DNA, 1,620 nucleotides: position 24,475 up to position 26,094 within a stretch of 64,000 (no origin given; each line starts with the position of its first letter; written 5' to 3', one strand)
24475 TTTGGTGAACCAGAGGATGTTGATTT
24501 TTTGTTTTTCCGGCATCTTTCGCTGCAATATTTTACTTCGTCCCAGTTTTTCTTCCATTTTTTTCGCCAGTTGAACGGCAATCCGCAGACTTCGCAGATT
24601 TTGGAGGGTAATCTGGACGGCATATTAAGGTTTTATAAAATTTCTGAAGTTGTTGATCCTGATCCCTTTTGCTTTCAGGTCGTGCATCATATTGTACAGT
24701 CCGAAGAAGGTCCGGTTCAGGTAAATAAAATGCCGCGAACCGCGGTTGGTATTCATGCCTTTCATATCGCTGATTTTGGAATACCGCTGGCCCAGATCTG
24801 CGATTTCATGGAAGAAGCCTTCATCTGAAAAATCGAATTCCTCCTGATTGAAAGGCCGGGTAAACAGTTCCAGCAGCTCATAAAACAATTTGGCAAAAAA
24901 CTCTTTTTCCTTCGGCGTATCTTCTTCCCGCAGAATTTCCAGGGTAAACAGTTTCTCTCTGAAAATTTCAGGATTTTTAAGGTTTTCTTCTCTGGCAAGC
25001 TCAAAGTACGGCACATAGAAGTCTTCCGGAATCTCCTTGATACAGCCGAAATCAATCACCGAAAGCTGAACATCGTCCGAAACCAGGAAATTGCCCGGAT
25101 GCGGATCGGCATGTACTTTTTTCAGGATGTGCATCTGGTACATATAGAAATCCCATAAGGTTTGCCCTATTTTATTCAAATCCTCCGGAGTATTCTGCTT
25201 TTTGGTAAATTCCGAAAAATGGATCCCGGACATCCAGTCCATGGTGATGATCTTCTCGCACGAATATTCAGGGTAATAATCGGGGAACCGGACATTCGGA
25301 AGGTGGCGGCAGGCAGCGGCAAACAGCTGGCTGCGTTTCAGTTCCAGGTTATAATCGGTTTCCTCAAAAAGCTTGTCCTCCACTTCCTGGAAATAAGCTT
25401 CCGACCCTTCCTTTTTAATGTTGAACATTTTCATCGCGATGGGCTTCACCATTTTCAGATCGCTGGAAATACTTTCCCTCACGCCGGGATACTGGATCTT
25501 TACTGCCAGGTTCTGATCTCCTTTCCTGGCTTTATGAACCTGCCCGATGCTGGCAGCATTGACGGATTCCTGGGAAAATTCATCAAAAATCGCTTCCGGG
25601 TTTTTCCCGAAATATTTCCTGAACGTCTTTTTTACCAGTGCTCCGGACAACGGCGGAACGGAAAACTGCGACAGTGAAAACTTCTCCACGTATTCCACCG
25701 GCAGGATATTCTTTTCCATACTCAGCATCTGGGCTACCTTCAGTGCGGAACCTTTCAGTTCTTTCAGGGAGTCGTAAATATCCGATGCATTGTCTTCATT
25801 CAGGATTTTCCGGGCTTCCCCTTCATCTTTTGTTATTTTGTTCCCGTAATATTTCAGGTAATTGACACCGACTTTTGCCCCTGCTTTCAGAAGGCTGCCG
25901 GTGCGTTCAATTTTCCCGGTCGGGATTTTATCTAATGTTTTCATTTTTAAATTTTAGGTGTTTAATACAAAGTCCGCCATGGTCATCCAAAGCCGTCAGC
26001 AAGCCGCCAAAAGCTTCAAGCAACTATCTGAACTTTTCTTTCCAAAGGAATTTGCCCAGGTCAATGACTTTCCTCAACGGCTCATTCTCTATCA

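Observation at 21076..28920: Photoreceptor island with ribA and an SDR-DUF2867 gene attached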

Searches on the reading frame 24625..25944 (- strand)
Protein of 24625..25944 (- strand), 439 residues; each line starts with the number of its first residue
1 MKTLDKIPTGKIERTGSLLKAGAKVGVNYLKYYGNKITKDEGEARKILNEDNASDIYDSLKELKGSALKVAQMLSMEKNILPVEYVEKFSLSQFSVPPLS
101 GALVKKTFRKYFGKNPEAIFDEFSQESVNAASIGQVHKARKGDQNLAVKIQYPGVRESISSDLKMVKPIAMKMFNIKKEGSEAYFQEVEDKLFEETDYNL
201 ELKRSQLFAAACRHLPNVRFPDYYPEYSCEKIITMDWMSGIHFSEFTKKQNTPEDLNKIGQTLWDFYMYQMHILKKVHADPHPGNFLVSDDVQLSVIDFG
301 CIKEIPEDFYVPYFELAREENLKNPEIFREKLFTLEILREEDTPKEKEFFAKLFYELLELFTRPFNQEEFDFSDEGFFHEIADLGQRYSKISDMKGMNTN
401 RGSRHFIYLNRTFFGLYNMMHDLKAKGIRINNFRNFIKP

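Call 3: search_protein_families(library=pfam, proteins=[window:24625-25944:-])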
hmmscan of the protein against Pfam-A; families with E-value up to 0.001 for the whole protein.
window:24625-25944:- (439 aa): 1 family
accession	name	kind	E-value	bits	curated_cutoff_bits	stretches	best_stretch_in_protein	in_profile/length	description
PF03109.22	ABC1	-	4.2e-54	183.7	22.9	1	95-316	5-228/244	ABC1 atypical kinase-like domain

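Call 4: search_protein_families(library=ncbifam, proteins=[window:24625-25944:-])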
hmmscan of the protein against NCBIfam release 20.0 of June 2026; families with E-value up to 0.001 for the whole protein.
window:24625-25944:- (439 aa): 5 families
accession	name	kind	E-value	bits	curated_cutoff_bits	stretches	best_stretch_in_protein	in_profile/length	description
TIGR01982.1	UbiB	equivalog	1.3e-45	155.8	487.55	1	49-305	45-306/436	2-polyprenylphenol 6-hydroxylase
NF050082.1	ATPase_MABP1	exception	1.8e-42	145.6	800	1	39-318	36-318/435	macrolide-binding ATPase MABP-1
NF003404.0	PRK04750.1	equivalog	5.5e-35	121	667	1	50-302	49-311/529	ubiquinone biosynthesis regulatory protein kinase UbiB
NF011463.0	PRK14879.1-4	equivalog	7.5e-05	22.2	188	1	216-301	78-159/237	Kae1-associated kinase Bud32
TIGR03724.2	arch_bud32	equivalog_domain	0.00023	20.7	125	1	217-300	54-129/193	KEOPS complex kinase/ATPase Bud32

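Call 24: find_related_loci(query=window:24625-25944:-, collection=genome_contigs, flank=10000)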
Query window:24625-25944:- (439 aa) in genome_contigs; peptide patterns used: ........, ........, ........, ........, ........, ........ (x = any residue, [..] = any of these).
599 stretches matched a pattern (row limit reached: there are more); 513 encode a relative of the query (tblastn E <= 1e-3); the best 80 are kept; 80 distinct loci.
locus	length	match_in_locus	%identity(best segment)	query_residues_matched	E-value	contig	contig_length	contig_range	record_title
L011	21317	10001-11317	94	1-439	0e+0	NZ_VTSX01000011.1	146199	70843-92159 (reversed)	Chryseobacterium sp. SN22 NODE_11_length_146199_cov_20.621467, whole genome shotgun sequence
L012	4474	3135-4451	94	1-439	0e+0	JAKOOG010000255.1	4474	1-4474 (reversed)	MAG: Weeksellaceae bacterium isolate S8 k127_17736160_S_bin.8, whole genome shotgun sequence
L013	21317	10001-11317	93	1-439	0e+0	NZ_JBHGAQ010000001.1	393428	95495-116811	Chryseobacterium sp. sg2396 Scaffold1, whole genome shotgun sequence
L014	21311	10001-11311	90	1-437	0e+0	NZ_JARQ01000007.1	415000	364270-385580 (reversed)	Chryseobacterium hispalense DSM 25574 Contig7, whole genome shotgun sequence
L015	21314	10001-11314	89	1-438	0e+0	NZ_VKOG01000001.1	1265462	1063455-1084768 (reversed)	Chryseobacterium binzhouense strain LM2 scaffold1.1-size1265462, whole genome shotgun sequence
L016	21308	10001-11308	90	1-436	0e+0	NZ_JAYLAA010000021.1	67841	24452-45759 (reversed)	Chryseobacterium salviniae strain T9W2-O contig_21, whole genome shotgun sequence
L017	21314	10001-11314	90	1-438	0e+0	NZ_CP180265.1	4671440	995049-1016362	Chryseobacterium sp. MMS23-Vi53 chromosome, complete genome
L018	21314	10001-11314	89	1-438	0e+0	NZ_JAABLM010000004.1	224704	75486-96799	Flavobacterium ichthyis strain NST-5 contig00004, whole genome shotgun sequence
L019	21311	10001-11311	90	1-437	0e+0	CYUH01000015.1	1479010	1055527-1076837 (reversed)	Chryseobacterium sp. FF12 genome assembly Chryseobacterium senegalensis, contig contig00015, whole genome shotgun sequen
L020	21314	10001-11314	89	1-438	0e+0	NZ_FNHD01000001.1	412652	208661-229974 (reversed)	Chryseobacterium taihuense strain CGMCC 1.10941, whole genome shotgun sequence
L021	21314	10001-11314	89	1-438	0e+0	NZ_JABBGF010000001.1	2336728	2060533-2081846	Chryseobacterium cheonjiense strain RJ-7-14 contig1, whole genome shotgun sequence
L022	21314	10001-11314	88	1-438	0e+0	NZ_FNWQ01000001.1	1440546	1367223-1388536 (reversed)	Chryseobacterium culicis strain DSM 23031, whole genome shotgun sequence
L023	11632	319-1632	89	1-438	0e+0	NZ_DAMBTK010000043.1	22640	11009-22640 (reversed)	MAG: Epilithonimonas sp. isolate CTOTU49270 NODE_162_length_22640_cov_4.245384, whole genome shotgun sequence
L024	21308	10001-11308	90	1-436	0e+0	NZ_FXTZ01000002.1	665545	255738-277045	Chryseobacterium profundimaris strain DSM 28214 Ga0170463_102, whole genome shotgun sequence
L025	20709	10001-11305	89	1-435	0e+0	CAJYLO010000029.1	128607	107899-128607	MAG: uncultured Chryseobacterium sp. isolate SP131_1_metabat2_genome_mining.2 genome assembly, contig: k127_581034, whol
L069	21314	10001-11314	79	1-438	0e+0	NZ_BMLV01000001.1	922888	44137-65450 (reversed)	Cloacibacterium rupense strain CGMCC 1.7656 sequence01, whole genome shotgun sequence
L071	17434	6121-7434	77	1-438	0e+0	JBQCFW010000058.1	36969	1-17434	MAG: Agriterribacter sp. isolate bin204 k141_502816, whole genome shotgun sequence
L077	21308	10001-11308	70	1-436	0e+0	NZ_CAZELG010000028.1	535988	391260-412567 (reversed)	Tenacibaculum halocynthiae isolate P-R2A1-2(T) THALO_Contig_35, whole genome shotgun sequence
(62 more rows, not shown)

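Call 41: search_protein_families(library=pfam, proteins=[L077:4968-6443:+, L077:6443-7285:+, L077:7286-7723:+, L077:7720-8169:+, L077:8172-8870:+, L077:8860-9333:+, L077:11312-11926:+, L077:14811-16340:+, L077:16416-17882:+, L077:17885-18310:+])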
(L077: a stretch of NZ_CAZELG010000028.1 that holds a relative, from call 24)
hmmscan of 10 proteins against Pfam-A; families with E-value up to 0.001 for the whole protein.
L077:4968-6443:+ (491 aa): 8 families
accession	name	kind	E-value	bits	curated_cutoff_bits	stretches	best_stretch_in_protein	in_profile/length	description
PF01593.30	Amino_oxidase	-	5.7e-24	85.6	19.8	1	18-487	4-443/443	Flavin containing amine oxidoreductase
PF13450.12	NAD_binding_8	-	6e-17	62.1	21.9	1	10-72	1-66/68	NAD(P)-binding Rossmann-like domain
PF01266.30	DAO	-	2.8e-09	37.4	27.9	1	8-42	2-36/353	FAD dependent oxidoreductase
PF00070.33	Pyr_redox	-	1.2e-07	32.6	22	0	7-41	1-35/82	Pyridine nucleotide-disulphide oxidoreductase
PF07992.20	Pyr_redox_2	-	2.7e-06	27.4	26.1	0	7-40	2-35/291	Pyridine nucleotide-disulphide oxidoreductase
PF06100.17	MCRA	-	3.3e-05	23.4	23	0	7-66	3-68/495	MCRA family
PF03486.20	HI0933_like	-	0.00011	22.2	50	0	7-42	2-37/244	HI0933-like protein Rossmann domain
PF01946.23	Thi4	-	0.00098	18.9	26.2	0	5-43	17-56/235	Thi4 family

L077:6443-7285:+ (280 aa): 1 family
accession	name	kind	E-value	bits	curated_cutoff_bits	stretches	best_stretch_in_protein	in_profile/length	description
PF00494.24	SQS_PSY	-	1.8e-43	149.6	26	1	18-260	2-260/263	Squalene/phytoene synthase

L077:7286-7723:+ (145 aa): 0 families

L077:7720-8169:+ (149 aa): 0 families

L077:8172-8870:+ (232 aa): 1 family
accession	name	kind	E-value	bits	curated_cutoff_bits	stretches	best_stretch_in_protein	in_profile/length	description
PF18916.5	Lycopene_cyc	-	1.6e-34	118.7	27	2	132-225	2-92/92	Lycopene cyclase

L077:8860-9333:+ (157 aa): 1 family
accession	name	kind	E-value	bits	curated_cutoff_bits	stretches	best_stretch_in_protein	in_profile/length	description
PF03073.20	TspO_MBR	-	6.2e-27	94.6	24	1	22-154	11-144/145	TspO/MBR family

L077:11312-11926:+ (204 aa): 1 family
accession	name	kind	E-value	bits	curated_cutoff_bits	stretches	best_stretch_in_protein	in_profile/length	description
PF01613.24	Flavin_Reduct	-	2.5e-17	63.8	27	1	32-164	11-136/153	Flavin reductase like domain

L077:14811-16340:+ (509 aa): 1 family
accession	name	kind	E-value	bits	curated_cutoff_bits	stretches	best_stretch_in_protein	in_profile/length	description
PF04244.19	DPRP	-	1.9e-71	240.8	22.1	1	5-221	1-221/224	Deoxyribodipyrimidine photo-lyase-related protein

L077:16416-17882:+ (488 aa): 2 families
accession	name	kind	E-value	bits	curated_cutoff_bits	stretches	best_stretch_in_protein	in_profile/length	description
PF03441.19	FAD_binding_7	-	9.8e-58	195.3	27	1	269-465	1-201/203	FAD binding domain of DNA photolyase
PF00875.24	DNA_photolyase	-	1.2e-19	71.3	26.6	1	8-130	1-122/164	DNA photolyase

L077:17885-18310:+ (141 aa): 0 families

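Call 42: search_protein_families(library=pfam, proteins=[L077:18573-18986:+, L077:18946-19644:+, L077:19641-19865:+, L077:19901-20578:+, L077:20582-21112:+, L077:11959-13377:+, L077:13499-14800:+])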
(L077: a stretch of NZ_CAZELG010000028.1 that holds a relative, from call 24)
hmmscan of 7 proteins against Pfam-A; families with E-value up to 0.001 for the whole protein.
L077:18573-18986:+ (137 aa): 1 family
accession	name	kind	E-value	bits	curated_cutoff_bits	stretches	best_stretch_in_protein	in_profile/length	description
PF01242.24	PTPS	-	2.8e-34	118.1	22.4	1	6-134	2-118/121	6-pyruvoyl tetrahydropterin synthase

L077:18946-19644:+ (232 aa): 1 family
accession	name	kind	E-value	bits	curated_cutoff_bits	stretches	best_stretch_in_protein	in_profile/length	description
PF01227.27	GTP_cyclohydroI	-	6.7e-61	205.3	27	1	56-223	3-169/179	GTP cyclohydrolase I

L077:19641-19865:+ (74 aa): 0 families

L077:19901-20578:+ (225 aa): 4 families
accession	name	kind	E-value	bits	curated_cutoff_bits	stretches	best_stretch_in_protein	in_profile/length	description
PF13561.12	adh_short_C2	-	1.5e-38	133.2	27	1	55-220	68-235/236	Enoyl-(Acyl carrier protein) reductase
PF00106.31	adh_short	-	2.7e-24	86.2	26.6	2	56-170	75-191/195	short chain dehydrogenase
PF08659.16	KR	-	5.7e-07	30.1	22.6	0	49-145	71-165/180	KR domain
PF23441.1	SDR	-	1.6e-05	24.9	27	1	58-182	90-215/258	SDR-like rossmann domain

L077:20582-21112:+ (176 aa): 1 family
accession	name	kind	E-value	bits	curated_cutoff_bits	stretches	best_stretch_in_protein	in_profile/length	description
PF08547.18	CIA30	-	1.4e-35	123.1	24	1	20-170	1-157/157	Complex I intermediate-associated protein 30 (CIA30)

L077:11959-13377:+ (472 aa): 4 families
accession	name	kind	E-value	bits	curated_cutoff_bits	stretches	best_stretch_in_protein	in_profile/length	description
PF11066.14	DUF2867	-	2.5e-34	119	27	1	331-465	7-142/142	Protein of unknown function (DUF2867)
PF01370.27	Epimerase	-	4e-06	26.9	20.9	1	3-95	1-93/240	NAD dependent epimerase/dehydratase family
PF05368.20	NmrA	-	7.4e-06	26.2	27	1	2-218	4-227/298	NmrA-like family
PF13460.12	NAD_binding_10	-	1.2e-05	25.7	27.2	1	7-117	1-104/184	NAD(P)H-binding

L077:13499-14800:+ (433 aa): 2 families
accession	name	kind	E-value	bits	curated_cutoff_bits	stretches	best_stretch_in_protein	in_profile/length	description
PF03441.19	FAD_binding_7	-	2.5e-35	122.1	27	1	288-431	3-150/203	FAD binding domain of DNA photolyase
PF00875.24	DNA_photolyase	-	2.4e-27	96.4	26.6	1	9-170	1-158/164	DNA photolyase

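Call 52: search_solved_structures(query=window:24625-25944:-, max_evalue=0.001)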
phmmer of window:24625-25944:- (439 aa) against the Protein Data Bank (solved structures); distinct sequences matched with E-value up to 0.001: 6.
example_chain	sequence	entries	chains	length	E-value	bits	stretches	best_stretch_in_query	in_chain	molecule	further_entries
7cy2_A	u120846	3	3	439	3e-38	135.3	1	7-324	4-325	ABC1 family protein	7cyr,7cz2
5yjz_A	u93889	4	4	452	5.9e-36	127.7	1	34-322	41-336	Probable conserved ATP-binding protein ABC transporter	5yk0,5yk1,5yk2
9tvk_A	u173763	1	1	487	9.6e-23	84.2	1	38-375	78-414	Atypical kinase COQ8B, mitochondrial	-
9tvn_A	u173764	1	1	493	2.1e-22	83.1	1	43-375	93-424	Atypical kinase COQ8A, mitochondrial - reconstructed tetrapod ancestor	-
4ped_A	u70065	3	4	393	9.3e-22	81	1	50-376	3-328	Chaperone activity of bc1 complex-like, mitochondrial | Atypical kinase COQ8A, mitochondrial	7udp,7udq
5i35_A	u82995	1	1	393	9.4e-22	81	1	50-376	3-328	Atypical kinase ADCK3, mitochondrial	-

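Call 65: search_protein_families(library=pfam, proteins=[L069:2600-4027:-, L069:4024-4530:-, L069:4534-5259:-, L069:5311-5778:-, L069:5782-6240:-, L069:6253-7098:-, L069:7156-8634:-, L069:858-2561:+, L069:16207-17511:+, L069:15547-16191:+])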
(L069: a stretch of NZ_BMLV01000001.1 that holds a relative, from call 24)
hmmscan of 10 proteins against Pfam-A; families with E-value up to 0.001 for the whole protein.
L069:2600-4027:- (475 aa): 6 families
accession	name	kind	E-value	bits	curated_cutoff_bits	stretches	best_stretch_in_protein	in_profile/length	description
PF11066.14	DUF2867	-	4.3e-34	118.3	27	1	334-468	7-142/142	Protein of unknown function (DUF2867)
PF13460.12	NAD_binding_10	-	5.8e-13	49.5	27.2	1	7-147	1-133/184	NAD(P)H-binding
PF01370.27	Epimerase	-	3.1e-08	33.8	20.9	1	3-112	1-113/240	NAD dependent epimerase/dehydratase family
PF05368.20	NmrA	-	1.9e-07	31.4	27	1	2-220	4-226/298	NmrA-like family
PF07993.18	NAD_binding_4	-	1.9e-05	24.4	20.1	1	5-38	1-37/258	Male sterility protein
PF16363.11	GDP_Man_Dehyd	-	0.0001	22.3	27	1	5-69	2-74/332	GDP-mannose 4,6 dehydratase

L069:4024-4530:- (168 aa): 0 families

L069:4534-5259:- (241 aa): 1 family
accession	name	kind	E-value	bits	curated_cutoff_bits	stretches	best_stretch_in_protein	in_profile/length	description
PF18916.5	Lycopene_cyc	-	7.2e-38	129.5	27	2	131-225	1-92/92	Lycopene cyclase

L069:5311-5778:- (155 aa): 1 family
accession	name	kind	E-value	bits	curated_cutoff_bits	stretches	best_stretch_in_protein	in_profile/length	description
PF04116.19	FA_hydroxylase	-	6e-11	43.3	31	1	11-140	2-122/132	Fatty acid hydroxylase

L069:5782-6240:- (152 aa): 0 families

L069:6253-7098:- (281 aa): 1 family
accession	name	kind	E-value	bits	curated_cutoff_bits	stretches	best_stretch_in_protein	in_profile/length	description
PF00494.24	SQS_PSY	-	1.4e-45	156.5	26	1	19-262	2-262/263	Squalene/phytoene synthase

L069:7156-8634:- (492 aa): 9 families
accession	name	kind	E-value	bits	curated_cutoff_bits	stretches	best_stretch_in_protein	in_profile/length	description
PF01593.30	Amino_oxidase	-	9.8e-29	101.3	19.8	1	14-480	4-441/443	Flavin containing amine oxidoreductase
PF13450.12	NAD_binding_8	-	4.9e-15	56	21.9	1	6-67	1-62/68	NAD(P)-binding Rossmann-like domain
PF01266.30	DAO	-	1.7e-13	51.3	27.9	2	4-41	2-39/353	FAD dependent oxidoreductase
PF00070.33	Pyr_redox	-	1.6e-08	35.4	22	0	227-261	46-81/82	Pyridine nucleotide-disulphide oxidoreductase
PF07992.20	Pyr_redox_2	-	2.3e-07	31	26.1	0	3-40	2-40/291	Pyridine nucleotide-disulphide oxidoreductase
PF12831.13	FAD_oxidored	-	5.7e-06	26.3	27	1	4-67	2-65/416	FAD dependent oxidoreductase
PF00890.30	FAD_binding_2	-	3.5e-05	23.6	20.4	1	4-39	2-37/414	FAD binding domain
PF03486.20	HI0933_like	-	5.2e-05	23.2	50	0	3-39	2-38/244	HI0933-like protein Rossmann domain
PF13738.12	Pyr_redox_3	-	0.00037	20.3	30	0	4-36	167-199/305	Pyridine nucleotide-disulphide oxidoreductase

L069:858-2561:+ (567 aa): 1 family
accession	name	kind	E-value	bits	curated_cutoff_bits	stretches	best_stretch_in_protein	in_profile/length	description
PF01019.26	G_glu_transpept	-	8.3e-166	553.2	27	1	54-561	2-511/512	Gamma-glutamyltranspeptidase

L069:16207-17511:+ (434 aa): 2 families
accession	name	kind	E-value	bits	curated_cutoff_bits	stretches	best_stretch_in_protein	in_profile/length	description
PF03441.19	FAD_binding_7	-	3e-73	246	27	1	256-405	2-153/203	FAD binding domain of DNA photolyase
PF00875.24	DNA_photolyase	-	6.9e-43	146.9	26.6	1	8-167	2-159/164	DNA photolyase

L069:15547-16191:+ (214 aa): 3 families
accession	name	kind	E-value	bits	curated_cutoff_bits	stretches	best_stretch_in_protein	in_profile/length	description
PF13463.12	HTH_27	-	9.3e-08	32.7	22.2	1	101-154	15-68/68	Winged helix DNA-binding domain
PF12802.13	MarR_2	-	1.6e-05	25.4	27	1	92-144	7-60/61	MarR family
PF01047.28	MarR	-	7.7e-05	23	24.6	1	91-145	4-58/59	MarR family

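Call 73: search_protein_families(library=pfam, proteins=[L071:3203-5182:-, L071:7484-8110:+, L071:8376-9884:-, L071:9907-11487:+, L071:2242-2700:+])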
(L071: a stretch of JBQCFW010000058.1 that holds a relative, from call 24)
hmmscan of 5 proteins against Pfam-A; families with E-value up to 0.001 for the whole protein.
L071:3203-5182:- (659 aa): 4 families
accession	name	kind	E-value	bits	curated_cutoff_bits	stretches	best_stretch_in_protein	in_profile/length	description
PF16499.11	Melibiase_2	-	5.5e-48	164.1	23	1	280-569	1-284/284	Alpha galactosidase A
PF08305.17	NPCBM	-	3.3e-28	98.8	23.9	1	31-165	2-136/137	NPCBM/NEW2 domain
PF17801.7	Melibiase_C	-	4.1e-19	68.9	22.9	1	582-654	2-70/71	Alpha galactosidase C-terminal beta sandwich domain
PF05345.18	He_PIG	-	1.5e-09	38.6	24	1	202-273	11-95/96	Putative Ig domain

L071:7484-8110:+ (208 aa): 1 family
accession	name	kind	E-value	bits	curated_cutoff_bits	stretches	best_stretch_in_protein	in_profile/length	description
PF13328.12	HD_4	-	8.4e-08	32.5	27.2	1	34-164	4-130/156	HD domain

L071:8376-9884:- (502 aa): 2 families
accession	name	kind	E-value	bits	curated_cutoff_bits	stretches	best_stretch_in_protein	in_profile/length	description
PF00251.26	Glyco_hydro_32N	-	7.8e-07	29.4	22.1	1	31-173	15-152/307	Glycosyl hydrolases family 32 N-terminal domain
PF02435.22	Glyco_hydro_68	-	4.5e-05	23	27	0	181-228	264-315/424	Levansucrase/Invertase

L071:9907-11487:+ (526 aa): 6 families
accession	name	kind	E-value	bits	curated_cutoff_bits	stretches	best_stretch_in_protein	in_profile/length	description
PF00534.26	Glycos_transf_1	-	5.6e-23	81.8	26.4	1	261-438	6-167/172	Glycosyl transferases group 1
PF13692.12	Glyco_trans_1_4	-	1.5e-16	61.4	27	1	271-429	2-142/142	Glycosyl transferases group 1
PF13439.12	Glyco_transf_4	-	3.4e-12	47.2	28.5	1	36-231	2-169/170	Glycosyltransferase Family 4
PF00862.26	GT-B_Sucrose_synth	-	6.1e-12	45.4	23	1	11-216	14-234/290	Sucrose synthase first GT-B domain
PF13579.12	Glyco_trans_4_4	-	5e-07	30.6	29.7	1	36-227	1-158/158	Glycosyl transferase 4-like domain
PF13524.12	Glyco_trans_1_2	-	5.4e-06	26.9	25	1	355-453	39-138/144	Glycosyl transferase-like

L071:2242-2700:+ (152 aa): 0 families

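Call 79: search_protein_families(library=ncbifam, proteins=[L077:9345-10004:+, L071:5450-6115:+], max_evalue=5)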
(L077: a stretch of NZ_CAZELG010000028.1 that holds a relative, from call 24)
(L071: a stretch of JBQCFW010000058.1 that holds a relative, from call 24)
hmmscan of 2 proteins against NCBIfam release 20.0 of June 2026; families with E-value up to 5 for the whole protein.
L077:9345-10004:+ (219 aa): 2 families
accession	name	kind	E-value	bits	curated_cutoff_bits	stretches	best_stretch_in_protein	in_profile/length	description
TIGR02396.1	diverge_rpsU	hypoth_equivalog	7.1e-05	22.8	74.55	1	166-198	150-182/186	COQ9 family protein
NF045600.2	BstA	equivalog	0.064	11.1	1400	1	115-195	171-253/903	sterol transporter cytoplasmic membrane protein BstA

L071:5450-6115:+ (221 aa): 1 family
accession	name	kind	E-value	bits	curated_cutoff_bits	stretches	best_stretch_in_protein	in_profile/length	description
TIGR02396.1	diverge_rpsU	hypoth_equivalog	0.11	12.4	74.55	1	165-193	149-177/186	COQ9 family protein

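Call 83: search_protein_families(library=pfam, proteins=[L077:17885-18310:+, L077:7720-8169:+, L069:4024-4530:-], max_evalue=0.01)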
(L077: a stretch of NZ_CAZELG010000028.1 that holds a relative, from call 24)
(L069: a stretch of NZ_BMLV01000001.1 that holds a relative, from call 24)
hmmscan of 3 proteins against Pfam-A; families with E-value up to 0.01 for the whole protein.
L077:17885-18310:+ (141 aa): 0 families

L077:7720-8169:+ (149 aa): 0 families

L069:4024-4530:- (168 aa): 0 families
